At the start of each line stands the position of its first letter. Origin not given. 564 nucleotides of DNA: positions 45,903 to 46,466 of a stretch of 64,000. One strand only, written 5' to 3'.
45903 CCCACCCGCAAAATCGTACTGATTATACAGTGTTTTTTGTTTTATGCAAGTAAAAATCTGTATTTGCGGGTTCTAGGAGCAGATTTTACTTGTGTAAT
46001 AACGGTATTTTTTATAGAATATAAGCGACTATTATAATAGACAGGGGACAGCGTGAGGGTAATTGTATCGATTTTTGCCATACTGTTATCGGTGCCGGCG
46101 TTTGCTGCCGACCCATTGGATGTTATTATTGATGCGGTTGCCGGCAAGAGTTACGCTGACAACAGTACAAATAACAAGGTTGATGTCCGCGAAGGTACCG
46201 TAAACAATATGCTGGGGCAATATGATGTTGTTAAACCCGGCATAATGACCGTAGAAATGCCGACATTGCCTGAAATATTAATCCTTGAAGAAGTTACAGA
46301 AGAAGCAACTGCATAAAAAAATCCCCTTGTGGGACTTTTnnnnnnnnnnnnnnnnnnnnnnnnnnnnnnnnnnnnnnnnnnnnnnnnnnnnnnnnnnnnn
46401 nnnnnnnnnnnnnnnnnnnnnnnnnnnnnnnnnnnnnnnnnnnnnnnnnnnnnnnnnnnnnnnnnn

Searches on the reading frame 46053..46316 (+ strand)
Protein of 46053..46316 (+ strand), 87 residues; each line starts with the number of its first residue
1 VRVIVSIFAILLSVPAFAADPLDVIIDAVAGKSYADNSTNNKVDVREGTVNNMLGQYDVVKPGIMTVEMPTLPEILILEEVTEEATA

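Call 52: search_protein_families(library=pfam, proteins=[window:46053-46316:+], max_evalue=0.01)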
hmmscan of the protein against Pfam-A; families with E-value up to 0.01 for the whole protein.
window:46053-46316:+ (87 aa): 0 families

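Call 64: search_protein_families(library=phrogs, proteins=[window:46053-46313:+], max_evalue=1)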
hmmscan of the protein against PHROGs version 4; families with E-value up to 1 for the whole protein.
seq(87 aa): 2 families
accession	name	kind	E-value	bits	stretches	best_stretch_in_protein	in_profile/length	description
phrog_12908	-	unknown function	0.14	13.3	1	11-72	43-103/118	-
phrog_27470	-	unknown function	0.21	12.2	1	24-79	20-74/247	-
